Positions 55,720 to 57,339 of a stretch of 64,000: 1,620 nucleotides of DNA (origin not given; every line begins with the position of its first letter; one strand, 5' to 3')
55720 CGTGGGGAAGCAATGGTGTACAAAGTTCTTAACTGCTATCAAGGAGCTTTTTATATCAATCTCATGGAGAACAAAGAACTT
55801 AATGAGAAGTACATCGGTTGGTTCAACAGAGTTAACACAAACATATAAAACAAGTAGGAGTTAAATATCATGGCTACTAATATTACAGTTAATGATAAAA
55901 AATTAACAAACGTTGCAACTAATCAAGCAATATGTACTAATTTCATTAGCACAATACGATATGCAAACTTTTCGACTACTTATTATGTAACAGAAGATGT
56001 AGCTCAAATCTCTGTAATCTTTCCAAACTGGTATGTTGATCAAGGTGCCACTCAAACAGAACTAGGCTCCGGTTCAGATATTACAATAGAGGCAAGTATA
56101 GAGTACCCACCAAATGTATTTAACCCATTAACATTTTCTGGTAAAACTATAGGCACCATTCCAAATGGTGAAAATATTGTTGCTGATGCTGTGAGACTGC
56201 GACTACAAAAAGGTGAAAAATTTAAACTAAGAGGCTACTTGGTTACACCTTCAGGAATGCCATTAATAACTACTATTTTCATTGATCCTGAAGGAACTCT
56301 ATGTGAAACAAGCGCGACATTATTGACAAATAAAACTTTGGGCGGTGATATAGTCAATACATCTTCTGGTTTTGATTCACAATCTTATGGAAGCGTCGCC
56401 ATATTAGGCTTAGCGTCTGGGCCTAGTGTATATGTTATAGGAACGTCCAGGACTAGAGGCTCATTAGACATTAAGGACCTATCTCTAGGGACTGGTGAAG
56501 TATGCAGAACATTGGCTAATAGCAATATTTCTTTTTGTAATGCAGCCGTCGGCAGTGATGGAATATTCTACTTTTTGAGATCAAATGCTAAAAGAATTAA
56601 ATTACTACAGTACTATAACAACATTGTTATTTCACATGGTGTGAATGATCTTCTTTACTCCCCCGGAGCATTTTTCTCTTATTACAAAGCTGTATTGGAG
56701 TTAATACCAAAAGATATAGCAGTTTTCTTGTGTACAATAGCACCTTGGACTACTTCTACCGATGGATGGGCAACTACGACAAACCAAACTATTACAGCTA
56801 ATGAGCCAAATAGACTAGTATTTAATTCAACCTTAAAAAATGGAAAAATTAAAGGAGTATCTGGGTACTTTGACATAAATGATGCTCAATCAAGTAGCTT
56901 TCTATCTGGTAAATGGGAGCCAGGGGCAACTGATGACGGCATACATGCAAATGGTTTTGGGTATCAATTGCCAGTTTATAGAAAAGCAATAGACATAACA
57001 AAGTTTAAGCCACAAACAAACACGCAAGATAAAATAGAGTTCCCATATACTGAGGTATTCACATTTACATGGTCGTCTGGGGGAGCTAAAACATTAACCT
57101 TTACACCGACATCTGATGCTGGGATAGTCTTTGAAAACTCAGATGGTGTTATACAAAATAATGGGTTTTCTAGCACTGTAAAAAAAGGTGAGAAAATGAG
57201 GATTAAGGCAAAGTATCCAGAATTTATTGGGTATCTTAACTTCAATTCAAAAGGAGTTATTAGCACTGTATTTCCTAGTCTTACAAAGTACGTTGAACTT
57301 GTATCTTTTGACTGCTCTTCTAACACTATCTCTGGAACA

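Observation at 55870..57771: Tail fibre combining SGNH esterase blocks with plant-type LRR-like repeats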

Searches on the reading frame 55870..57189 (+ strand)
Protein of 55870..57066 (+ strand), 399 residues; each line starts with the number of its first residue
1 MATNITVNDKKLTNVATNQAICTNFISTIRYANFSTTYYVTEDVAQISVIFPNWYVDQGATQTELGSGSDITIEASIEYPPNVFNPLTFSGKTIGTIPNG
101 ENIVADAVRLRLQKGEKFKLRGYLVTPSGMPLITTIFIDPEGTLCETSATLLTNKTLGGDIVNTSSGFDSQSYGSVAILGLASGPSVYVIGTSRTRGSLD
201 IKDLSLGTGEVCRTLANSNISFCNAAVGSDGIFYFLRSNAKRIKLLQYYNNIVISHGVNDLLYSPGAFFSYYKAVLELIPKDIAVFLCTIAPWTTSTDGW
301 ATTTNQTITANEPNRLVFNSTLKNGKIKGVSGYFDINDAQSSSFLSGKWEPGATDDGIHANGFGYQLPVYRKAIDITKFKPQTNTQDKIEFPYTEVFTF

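Call 14: search_solved_structures(query=window:55870-57066:+, max_evalue=10, show_alignments=2)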
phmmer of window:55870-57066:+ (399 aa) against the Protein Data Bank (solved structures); distinct sequences matched with E-value up to 10: 52.
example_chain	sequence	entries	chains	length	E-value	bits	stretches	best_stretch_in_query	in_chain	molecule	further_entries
9kqz_A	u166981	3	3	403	0.00087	21.6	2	85-140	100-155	SGNH/GDSL hydrolase family protein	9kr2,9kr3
9kr0_A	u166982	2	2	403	0.001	21.4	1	85-379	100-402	SGNH/GDSL hydrolase family protein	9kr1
8xk5_B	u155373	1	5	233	0.029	16.6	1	213-319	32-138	mAb SNB1G11 Fab light chain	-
6v13_E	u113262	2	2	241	0.043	16.1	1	217-302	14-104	G08 TCR beta chain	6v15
8yry_L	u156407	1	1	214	0.043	16.1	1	230-319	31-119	fab Hu3f8 light chain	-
2rhe_A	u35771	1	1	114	0.043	16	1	225-302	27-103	BENCE-JONES PROTEIN RHE (LIGHT CHAIN)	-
6h3u_L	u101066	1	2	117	0.05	15.8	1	221-295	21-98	scFv 4B6 VL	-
8gye_C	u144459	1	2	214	0.054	15.7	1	221-318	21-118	ZG033 Fab L chain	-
9c79_L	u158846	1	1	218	0.062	15.5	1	203-320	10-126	Monoclonal antibody MAD21-101 Fab Light Chain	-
9vso_J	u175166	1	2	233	0.072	15.3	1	230-320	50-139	Q2L_Fab_light chain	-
9mr7_I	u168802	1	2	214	0.073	15.3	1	223-318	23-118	hu11E6 Fab light chain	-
8vzw_L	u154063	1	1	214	0.087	15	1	229-319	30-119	MS-Hu6 Fab Light Chain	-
8tx3_L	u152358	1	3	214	0.088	15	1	213-300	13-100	Fab 3864-6 Light Chain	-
7usl_L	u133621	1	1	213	0.089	15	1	213-318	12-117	M1F5 fab light chain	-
3u0w_L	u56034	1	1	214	0.094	14.9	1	212-318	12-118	Fab Light Chain, Ig kappa chain C region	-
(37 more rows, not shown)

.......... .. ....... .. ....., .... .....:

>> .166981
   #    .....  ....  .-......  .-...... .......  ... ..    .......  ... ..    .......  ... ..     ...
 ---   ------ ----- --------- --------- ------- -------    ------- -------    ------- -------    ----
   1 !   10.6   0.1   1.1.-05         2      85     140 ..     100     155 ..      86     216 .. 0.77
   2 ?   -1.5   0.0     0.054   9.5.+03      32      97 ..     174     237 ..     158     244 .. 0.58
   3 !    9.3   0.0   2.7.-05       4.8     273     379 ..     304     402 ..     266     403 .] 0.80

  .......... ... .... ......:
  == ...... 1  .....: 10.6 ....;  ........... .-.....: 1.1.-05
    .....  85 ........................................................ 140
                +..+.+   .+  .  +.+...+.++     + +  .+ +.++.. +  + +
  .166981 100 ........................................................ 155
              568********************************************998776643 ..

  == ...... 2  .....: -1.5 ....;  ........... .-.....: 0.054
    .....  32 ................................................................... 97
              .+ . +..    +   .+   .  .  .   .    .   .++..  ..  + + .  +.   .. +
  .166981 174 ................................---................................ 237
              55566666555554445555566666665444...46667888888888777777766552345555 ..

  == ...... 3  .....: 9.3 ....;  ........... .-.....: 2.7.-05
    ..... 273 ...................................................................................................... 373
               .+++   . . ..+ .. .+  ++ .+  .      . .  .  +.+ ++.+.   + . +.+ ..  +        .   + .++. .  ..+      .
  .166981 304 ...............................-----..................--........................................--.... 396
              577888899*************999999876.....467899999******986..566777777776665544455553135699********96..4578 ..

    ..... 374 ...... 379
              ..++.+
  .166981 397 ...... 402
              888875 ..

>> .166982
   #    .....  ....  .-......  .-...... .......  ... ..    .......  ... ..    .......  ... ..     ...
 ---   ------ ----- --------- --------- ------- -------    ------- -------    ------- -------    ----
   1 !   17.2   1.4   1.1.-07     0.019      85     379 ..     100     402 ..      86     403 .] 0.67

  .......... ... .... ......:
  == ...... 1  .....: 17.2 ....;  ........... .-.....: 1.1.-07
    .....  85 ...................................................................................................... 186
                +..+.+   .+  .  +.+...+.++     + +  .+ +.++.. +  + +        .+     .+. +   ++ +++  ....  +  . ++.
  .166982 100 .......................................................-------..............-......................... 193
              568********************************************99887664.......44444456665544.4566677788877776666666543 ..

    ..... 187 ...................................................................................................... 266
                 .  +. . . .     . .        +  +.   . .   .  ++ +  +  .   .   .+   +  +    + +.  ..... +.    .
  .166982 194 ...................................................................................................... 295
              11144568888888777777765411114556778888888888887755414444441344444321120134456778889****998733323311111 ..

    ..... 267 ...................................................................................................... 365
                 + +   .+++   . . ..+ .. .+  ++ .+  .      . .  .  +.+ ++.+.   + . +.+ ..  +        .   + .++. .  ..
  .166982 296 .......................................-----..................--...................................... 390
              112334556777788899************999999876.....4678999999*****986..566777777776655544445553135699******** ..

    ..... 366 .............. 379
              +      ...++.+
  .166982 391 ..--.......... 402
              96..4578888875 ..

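Call 33: find_homologous_proteins(query=A4, max_evalue=0.00001)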
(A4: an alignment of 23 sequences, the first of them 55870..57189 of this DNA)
Query A4 (23 sequences) (440 aa, profile of the alignment): 21 proteins with E <= 0.00001 among 8000 candidates.
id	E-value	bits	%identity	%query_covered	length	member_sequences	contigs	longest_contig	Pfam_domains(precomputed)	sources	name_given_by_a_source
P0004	4.0e-164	565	29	88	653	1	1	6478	PF13472.13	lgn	-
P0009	6.7e-148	512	29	80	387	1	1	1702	PF13472.13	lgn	-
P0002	8.0e-146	505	41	98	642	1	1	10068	-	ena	-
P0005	2.1e-144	500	34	79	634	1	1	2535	PF13385.14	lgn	-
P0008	2.8e-135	470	30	74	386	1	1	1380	-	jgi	-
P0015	2.3e-131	457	28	65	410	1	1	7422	-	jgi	jgi:hypothetical protein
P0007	2.8e-131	457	30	75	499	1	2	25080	-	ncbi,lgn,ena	-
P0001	3.8e-127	443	100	100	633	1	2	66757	-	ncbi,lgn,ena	-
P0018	5.4e-125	436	27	77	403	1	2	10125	-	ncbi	-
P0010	8.6e-122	426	29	84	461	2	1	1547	-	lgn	-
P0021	5.6e-117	410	25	73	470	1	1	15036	-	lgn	-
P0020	1.5e-116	408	28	69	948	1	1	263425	-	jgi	jgi:hypothetical protein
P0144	2.5e-111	391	33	75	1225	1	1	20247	PF13229.13,PF13472.13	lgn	-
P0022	1.0e-109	386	26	77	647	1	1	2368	-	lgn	-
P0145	8.0e-109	383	32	74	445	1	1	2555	-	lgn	-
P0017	8.9e-109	383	30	75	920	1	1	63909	PF13472.13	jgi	jgi:hypothetical protein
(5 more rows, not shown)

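Call 41: predict_structure(alignment_id=A5)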
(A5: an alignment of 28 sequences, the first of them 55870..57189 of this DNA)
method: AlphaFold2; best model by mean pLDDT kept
length: 440 residues; sequences in the alignment: 28
mean_pLDDT: 86.2   pTM: 0.82
mean pLDDT of the five models: 86.2, 84.8, 84.5, 83.3, 83.0
residues with pLDDT >= 90: 322; 70-90: 36; 50-70: 55; < 50: 27
segments of 3 or more residues with pLDDT < 50: 1-7, 384-397
pLDDT, mean of each block of 10 residues (from residue 1): 47 94 95 94 96 94 96 98 97 98 97 95 97 71 87 97 70 92 95 91 80 93 95 96 97 95 90 96 95 96 96 93 92 95 92 95 93 92 47 47 55 51 56 54
secondary structure, 60 per line:
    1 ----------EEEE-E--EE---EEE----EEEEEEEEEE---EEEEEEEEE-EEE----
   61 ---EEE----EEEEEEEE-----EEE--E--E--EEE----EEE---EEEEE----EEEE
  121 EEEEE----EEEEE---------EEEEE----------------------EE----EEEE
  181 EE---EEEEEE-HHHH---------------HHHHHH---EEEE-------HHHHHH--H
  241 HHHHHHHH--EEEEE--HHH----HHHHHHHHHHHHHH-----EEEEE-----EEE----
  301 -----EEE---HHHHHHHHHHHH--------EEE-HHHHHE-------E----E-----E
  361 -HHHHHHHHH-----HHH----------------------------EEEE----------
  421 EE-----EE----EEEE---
elements in order: E11-14 E24-26 E31-40 E44-52 E54-56 E64-66 E71-78 E84-86 E95-97 E102-104 E108-112 E117-125 E130-134 E144-148 E177-182 E186-191 H193-196 H212-217 E221-224 H232-237 H240-248 E251-255 H265-278 E284-288 E294-296 E306-308 H312-323 E332-334 H336-340 H362-370 E407-410 E434-437
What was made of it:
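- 56425..57009 (+): SGNH esterase domain, residues ~186-380. AF2 pLDDT >90 with the family alignment (call 41).
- On SGNH hydrolase superfamily: In the AF2 model residues 186-380 have pLDDT >90 (call 41).
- AF2 model of residues 1-440: pLDDT 86, pTM 0.82 (call 41).
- Tried and rejected: I redid residues 1-440 with a family-only alignment (call 41).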

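Call 46: fold_search(model_id=the predicted structure, library=pdb)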
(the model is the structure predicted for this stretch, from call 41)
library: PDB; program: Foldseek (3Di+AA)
matches with E <= 10: 1439; with E <= 0.001: 64
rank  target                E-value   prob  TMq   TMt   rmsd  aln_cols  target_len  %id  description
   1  9kr0                  1.4e-20  1.00  0.59  0.66   6.5       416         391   18  Structural Basis for the Polymer-Protein Binding Mechanism of Polyvinyl Alcohol Esterase (released 2025-10-08)
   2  9kr1                  3.5e-20  1.00  0.61  0.68   5.6       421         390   19  Structural Basis for the Polymer-Protein Binding Mechanism of Polyvinyl Alcohol Esterase (released 2025-10-08)
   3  9kqz                  3.5e-20  1.00  0.60  0.66   5.7       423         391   17  Structural Basis for the Polymer-Protein Binding Mechanism of Polyvinyl Alcohol Esterase (released 2025-10-08)
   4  7toh_A                1.0e-18  1.00  0.57  0.65   6.6       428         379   18  Crystal structure of carbohydrate esterase PbeAcXE, in complex with MeGlcpA-Xylp (released 2022-04-13)
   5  7tog                  4.5e-18  1.00  0.57  0.65   6.3       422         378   17  Crystal structure of carbohydrate esterase PbeAcXE, apoenzyme (released 2022-04-13)
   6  7toj                  2.2e-15  1.00  0.53  0.63   5.4       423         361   16  Crystal structure of carbohydrate esterase CspAcXE, apoenzyme (released 2022-04-13)
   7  4lhs                  8.9e-09  1.00  0.32  0.40  10.8       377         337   12  Crystal structure of a putative GDSL-like lipase (BACOVA_00914) from Bacteroides ovatus ATCC 8483 at 1.40 A resolution (released 2013-08-07)
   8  9hi5_C                1.3e-08  1.00  0.33  0.65   4.2       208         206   22  Structure of scaffold FI6-focused design_02 (released 2025-12-03)
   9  4ppy_A                4.2e-08  1.00  0.31  0.60   5.2       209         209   20  Crystal structure of a putative acylhydrolase (BF3764) from Bacteroides fragilis NCTC 9343 at 2.00 A resolution (released 2014-04-02)
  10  4iyj_A                4.7e-08  1.00  0.31  0.60   5.1       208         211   20  Crystal structure of a putative acylhydrolase (BACUNI_03406) from Bacteroides uniformis ATCC 8492 at 1.37 A resolution (released 2013-03-06)
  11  4ppy_B                8.5e-08  1.00  0.31  0.61   5.1       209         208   20  Crystal structure of a putative acylhydrolase (BF3764) from Bacteroides fragilis NCTC 9343 at 2.00 A resolution (released 2014-04-02)
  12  4hf7                  3.3e-07  1.00  0.31  0.61   5.0       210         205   20  Crystal structure of a GDSL-like lipase (BT0569) from Bacteroides thetaiotaomicron VPI-5482 at 1.77 A resolution (released 2012-10-24)
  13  3skv_A                5.0e-07  1.00  0.29  0.35  12.1       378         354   10  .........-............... SsfX3 from a Tetracycline Biosynthetic Pathway (released 2011-10-05)
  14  7pzh_FFF              8.0e-07  1.00  0.33  0.69   4.6       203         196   21  Phocaeicola vulgatus sialic acid esterase at 2.06 Angstrom resolution (released 2022-05-25)
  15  5jd3_G                1.3e-06  1.00  0.30  0.56   6.0       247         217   14  Crystal structure of LAE5, an alpha/beta hydrolase enzyme from the metagenome of Lake Arreo, Spain (released 2016-05-04)
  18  4k3u_A                2.1e-06  1.00  0.35  0.42  10.4       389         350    9  Peptidoglycan O-acetylesterase in action, 30 min (released 2014-09-03)
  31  4k3u_B                1.2e-05  1.00  0.33  0.40   9.7       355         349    8  Peptidoglycan O-acetylesterase in action, 30 min (released 2014-09-03)
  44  7tok_A                4.5e-05  1.00  0.19  0.54   6.8       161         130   16  Crystal structure of the CBM domain of carbohydrate esterase FjoAcXE (released 2022-04-13)
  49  7tok_B                6.5e-05  1.00  0.19  0.56   7.4       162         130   14  Crystal structure of the CBM domain of carbohydrate esterase FjoAcXE (released 2022-04-13)
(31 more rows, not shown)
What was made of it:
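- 56425..57009 (+): Foldseek 9kr0 E 1.4e-20 and 7toh E 1e-18 (call 46).
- On SGNH hydrolase superfamily: There are 64 PDB matches at E <= 0.001, and the top 50 are almost all SGNH/GDSL-type esterases (call 46).
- Closest known: FjoAcXE-like carbohydrate esterases. Same: Foldseek E 1e-18 to 1e-20 with target TM-scores about 0.65 (call 46).
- Checked: Foldseek E 1.4e-20 (call 46).
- Foldseek 9kr0 E 1.4e-20 and PbeAcXE 7toh E 1e-18, each over both domains (call 46). The peptidoglycan O-acetylesterase 4k3u is among the fold matches (E 2e-6, call 46). Further SGNH-domain matches are sialate, xylan and peptidoglycan O-acetylesterases (call 46).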

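Call 73: search_protein_families(library=phrogs, proteins=[P0144], max_evalue=0.001)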
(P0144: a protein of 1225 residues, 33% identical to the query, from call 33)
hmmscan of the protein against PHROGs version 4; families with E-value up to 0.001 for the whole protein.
P0144 (1225 aa): 1 family
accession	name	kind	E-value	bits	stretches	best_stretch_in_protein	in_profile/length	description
phrog_8480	-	other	8.4e-45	154.8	1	401-762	29-437/528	lysophospholipase L1-like esterase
